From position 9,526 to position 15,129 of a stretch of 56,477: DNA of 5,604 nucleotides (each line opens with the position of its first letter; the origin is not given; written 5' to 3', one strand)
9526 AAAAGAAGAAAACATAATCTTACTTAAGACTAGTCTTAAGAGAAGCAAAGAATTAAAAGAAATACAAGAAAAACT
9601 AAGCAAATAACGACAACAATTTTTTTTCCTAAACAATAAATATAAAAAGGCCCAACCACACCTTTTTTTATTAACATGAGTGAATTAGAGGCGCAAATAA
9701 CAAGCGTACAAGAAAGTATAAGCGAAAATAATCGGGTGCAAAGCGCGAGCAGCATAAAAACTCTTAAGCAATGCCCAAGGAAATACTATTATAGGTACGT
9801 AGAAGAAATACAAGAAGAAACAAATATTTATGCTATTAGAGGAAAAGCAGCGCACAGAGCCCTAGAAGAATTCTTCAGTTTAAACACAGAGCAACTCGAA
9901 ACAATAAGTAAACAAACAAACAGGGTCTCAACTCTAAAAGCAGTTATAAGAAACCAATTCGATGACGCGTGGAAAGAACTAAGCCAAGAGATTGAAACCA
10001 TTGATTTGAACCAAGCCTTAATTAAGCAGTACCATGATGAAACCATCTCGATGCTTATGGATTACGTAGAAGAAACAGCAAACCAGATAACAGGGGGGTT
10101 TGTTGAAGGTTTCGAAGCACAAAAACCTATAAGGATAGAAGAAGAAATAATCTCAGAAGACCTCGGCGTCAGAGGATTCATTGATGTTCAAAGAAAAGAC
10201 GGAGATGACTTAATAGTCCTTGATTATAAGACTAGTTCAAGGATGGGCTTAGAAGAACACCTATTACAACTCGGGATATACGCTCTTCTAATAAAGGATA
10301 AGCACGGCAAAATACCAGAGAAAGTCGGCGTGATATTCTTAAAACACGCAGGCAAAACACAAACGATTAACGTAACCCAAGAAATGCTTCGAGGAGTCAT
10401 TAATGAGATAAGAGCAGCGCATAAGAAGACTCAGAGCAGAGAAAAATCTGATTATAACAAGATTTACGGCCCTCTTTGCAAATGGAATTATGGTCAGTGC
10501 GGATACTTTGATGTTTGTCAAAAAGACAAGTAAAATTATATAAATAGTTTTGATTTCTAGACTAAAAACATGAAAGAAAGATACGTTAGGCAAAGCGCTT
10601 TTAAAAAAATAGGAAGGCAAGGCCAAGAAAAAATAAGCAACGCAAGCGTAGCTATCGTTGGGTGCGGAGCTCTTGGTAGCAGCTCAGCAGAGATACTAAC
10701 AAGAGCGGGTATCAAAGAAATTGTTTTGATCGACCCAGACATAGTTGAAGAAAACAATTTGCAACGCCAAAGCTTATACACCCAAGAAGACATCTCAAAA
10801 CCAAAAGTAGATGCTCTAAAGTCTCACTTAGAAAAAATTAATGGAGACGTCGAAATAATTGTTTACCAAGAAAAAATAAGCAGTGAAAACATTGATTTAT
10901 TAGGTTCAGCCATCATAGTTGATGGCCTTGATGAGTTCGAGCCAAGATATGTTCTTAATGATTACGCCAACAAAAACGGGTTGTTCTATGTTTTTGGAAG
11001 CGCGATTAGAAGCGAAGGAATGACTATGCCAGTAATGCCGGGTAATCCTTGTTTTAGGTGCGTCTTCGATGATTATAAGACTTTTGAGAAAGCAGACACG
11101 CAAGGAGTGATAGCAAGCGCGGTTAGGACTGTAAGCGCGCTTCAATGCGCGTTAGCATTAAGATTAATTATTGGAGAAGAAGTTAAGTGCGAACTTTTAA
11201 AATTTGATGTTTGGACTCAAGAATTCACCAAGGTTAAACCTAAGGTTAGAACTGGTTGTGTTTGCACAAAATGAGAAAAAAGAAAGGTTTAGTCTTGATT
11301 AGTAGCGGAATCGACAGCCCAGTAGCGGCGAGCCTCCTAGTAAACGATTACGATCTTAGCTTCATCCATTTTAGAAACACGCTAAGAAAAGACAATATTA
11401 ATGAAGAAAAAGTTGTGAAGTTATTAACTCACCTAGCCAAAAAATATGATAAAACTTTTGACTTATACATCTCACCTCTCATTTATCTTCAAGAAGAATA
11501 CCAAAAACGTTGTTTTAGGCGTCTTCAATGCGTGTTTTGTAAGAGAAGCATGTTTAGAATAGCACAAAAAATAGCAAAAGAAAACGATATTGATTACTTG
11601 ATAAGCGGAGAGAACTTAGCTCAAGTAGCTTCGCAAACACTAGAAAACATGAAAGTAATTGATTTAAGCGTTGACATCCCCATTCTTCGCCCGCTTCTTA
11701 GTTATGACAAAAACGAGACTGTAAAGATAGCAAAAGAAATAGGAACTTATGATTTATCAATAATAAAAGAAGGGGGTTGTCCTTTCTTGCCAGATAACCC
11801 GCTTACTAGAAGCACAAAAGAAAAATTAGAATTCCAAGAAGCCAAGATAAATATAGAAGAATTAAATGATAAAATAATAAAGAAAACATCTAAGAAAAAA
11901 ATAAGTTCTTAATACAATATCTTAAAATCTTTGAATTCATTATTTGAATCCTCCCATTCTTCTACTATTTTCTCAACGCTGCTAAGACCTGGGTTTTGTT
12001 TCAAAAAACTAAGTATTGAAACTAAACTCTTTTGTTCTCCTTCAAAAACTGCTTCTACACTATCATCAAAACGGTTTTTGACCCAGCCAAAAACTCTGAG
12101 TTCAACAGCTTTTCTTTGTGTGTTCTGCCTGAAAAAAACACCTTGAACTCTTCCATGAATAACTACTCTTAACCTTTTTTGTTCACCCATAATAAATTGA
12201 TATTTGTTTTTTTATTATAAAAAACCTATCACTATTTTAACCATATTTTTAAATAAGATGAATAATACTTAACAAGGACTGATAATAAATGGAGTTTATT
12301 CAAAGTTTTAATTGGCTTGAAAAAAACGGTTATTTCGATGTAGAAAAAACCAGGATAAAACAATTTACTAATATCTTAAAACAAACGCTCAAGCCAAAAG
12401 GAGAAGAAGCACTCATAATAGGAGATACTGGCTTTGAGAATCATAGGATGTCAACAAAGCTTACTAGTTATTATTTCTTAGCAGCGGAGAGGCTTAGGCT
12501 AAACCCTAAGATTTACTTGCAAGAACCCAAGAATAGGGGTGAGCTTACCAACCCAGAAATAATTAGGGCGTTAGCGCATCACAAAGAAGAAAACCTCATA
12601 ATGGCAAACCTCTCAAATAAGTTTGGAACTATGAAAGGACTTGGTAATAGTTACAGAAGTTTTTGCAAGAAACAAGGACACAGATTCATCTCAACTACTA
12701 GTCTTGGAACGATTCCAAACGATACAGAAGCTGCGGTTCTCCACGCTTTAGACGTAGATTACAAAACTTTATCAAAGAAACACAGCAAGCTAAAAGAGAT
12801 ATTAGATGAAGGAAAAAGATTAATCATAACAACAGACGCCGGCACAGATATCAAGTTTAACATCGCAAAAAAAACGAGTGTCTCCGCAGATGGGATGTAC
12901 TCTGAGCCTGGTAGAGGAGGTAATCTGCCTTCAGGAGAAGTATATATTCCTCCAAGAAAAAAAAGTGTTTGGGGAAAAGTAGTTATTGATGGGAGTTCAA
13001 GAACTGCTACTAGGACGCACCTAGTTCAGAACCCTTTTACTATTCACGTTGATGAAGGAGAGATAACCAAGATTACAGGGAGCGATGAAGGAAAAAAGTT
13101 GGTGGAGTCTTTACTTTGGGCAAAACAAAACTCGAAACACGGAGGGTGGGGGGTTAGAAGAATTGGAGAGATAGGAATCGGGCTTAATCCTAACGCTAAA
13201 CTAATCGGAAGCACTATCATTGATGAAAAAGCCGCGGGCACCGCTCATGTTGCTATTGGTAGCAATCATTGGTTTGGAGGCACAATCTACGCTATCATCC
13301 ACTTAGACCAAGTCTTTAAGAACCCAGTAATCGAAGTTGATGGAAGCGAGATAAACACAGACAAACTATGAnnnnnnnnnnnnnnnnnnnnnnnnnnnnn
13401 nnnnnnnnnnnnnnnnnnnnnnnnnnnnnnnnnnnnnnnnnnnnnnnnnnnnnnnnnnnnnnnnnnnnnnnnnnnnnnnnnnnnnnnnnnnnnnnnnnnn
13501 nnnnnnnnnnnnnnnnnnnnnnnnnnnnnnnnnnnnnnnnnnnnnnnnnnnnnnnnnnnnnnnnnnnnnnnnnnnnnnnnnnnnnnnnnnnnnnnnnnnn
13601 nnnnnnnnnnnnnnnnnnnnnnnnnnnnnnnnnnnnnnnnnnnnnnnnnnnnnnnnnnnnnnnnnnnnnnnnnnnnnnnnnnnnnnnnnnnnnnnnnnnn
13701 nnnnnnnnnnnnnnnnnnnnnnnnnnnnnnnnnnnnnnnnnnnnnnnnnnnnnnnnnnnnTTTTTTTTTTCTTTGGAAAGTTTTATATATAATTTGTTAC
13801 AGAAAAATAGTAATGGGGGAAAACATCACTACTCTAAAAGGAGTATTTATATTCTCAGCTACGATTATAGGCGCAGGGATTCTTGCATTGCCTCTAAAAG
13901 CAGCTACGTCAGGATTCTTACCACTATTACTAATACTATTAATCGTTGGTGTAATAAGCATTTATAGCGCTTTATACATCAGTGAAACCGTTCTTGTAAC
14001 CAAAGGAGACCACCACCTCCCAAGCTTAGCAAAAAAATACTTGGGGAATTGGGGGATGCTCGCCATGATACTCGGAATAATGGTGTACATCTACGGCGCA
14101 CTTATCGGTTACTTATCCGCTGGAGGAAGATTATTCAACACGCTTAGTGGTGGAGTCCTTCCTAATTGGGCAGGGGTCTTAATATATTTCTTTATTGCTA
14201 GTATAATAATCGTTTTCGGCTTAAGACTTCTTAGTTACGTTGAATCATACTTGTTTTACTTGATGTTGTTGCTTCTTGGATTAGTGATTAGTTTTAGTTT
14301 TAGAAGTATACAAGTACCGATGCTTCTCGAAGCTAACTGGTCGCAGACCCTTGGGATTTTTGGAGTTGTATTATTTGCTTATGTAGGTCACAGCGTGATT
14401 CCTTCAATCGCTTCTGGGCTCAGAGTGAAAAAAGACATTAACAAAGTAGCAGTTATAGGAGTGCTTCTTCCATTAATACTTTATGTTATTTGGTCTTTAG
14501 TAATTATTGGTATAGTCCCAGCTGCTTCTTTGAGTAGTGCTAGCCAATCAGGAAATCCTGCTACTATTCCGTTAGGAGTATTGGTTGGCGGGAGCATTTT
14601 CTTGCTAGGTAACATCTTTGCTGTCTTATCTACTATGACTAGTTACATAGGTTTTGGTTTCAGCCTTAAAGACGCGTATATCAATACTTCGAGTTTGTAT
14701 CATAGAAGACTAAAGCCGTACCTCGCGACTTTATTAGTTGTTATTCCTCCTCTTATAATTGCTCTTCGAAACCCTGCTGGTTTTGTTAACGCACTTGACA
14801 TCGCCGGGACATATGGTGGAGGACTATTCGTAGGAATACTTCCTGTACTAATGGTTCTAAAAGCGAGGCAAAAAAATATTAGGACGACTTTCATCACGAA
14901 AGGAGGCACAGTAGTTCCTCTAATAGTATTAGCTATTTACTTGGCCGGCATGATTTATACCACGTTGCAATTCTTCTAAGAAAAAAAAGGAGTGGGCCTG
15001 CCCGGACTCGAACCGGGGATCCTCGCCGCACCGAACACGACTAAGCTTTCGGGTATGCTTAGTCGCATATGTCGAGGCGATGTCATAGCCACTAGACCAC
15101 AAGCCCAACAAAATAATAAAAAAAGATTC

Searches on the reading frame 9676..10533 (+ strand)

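Call 88: search_protein_families(library=pfam, proteins=[window:9676-10533:+], max_evalue=0.001)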
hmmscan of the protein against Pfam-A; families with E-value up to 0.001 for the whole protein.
window:9676-10533:+ (285 aa): 4 families
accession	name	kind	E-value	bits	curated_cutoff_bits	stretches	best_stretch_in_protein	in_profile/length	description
PF12705.13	PDDEXK_1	-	8.3e-26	91.8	22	1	23-282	3-247/247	PD-(D/E)XK nuclease superfamily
PF01930.23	Cas_Cas4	-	5.9e-12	46.4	22.7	1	156-282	47-159/160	Domain of unknown function DUF83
PF08696.17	Dna2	-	1.1e-09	38.8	22.4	1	23-172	57-201/204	DNA replication factor Dna2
PF06023.18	Csa1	-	0.00072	19.5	27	0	31-220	53-230/292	CRISPR-associated exonuclease Csa1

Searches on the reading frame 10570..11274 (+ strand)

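Call 88: search_protein_families(library=pfam, proteins=[window:10570-11274:+], max_evalue=0.001)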
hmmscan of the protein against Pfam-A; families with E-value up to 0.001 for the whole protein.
window:10570-11274:+ (234 aa): 3 families
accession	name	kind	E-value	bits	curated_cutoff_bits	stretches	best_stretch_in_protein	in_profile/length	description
PF00899.27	ThiF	-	7.3e-60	202.5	28.1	1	5-230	1-236/238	ThiF family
PF02826.25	2-Hacid_dh_C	-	0.00055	19.8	25.1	1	3-68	15-79/178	D-isomer specific 2-hydroxyacid dehydrogenase, NAD binding domain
PF02254.24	TrkA_N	-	0.00065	20.4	23.8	0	27-77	1-51/116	TrkA-N domain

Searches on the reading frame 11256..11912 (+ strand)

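Call 88: search_protein_families(library=pfam, proteins=[window:11256-11912:+], max_evalue=0.001)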
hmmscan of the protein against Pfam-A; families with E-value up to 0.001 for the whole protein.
window:11256-11912:+ (218 aa): 1 family
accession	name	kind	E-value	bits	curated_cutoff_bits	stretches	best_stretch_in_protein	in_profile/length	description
PF02568.20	ThiI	-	2e-55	187.9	20.5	1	9-199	4-196/197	Thiamine biosynthesis protein (ThiI)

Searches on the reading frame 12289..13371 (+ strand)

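Call 88: search_protein_families(library=pfam, proteins=[window:12289-13371:+], max_evalue=0.001)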
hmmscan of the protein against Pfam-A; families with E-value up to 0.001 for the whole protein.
window:12289-13371:+ (360 aa): 1 family
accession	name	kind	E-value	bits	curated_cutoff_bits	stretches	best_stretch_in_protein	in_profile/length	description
PF02073.20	Peptidase_M29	-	2.5e-11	43.5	27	1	159-325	186-348/406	Thermophilic metalloprotease (M29)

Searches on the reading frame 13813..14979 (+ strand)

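Call 88: search_protein_families(library=pfam, proteins=[window:13813-14979:+], max_evalue=0.001)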
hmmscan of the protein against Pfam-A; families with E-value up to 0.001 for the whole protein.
window:13813-14979:+ (388 aa): 4 families
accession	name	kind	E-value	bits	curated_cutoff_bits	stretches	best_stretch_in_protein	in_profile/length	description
PF03222.19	Trp_Tyr_perm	-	3e-58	198.3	22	1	7-381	5-391/393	Tryptophan/tyrosine permease family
PF01490.24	Aa_trans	-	2.2e-16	60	25.6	1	4-227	2-246/410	Transmembrane amino acid transporter protein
PF03845.19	Spore_permease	-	5.5e-08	32.5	23.4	1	5-241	2-240/321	Spore germination protein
PF13520.12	AA_permease_2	-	6.7e-08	32.3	27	1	6-377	2-398/427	Amino acid permease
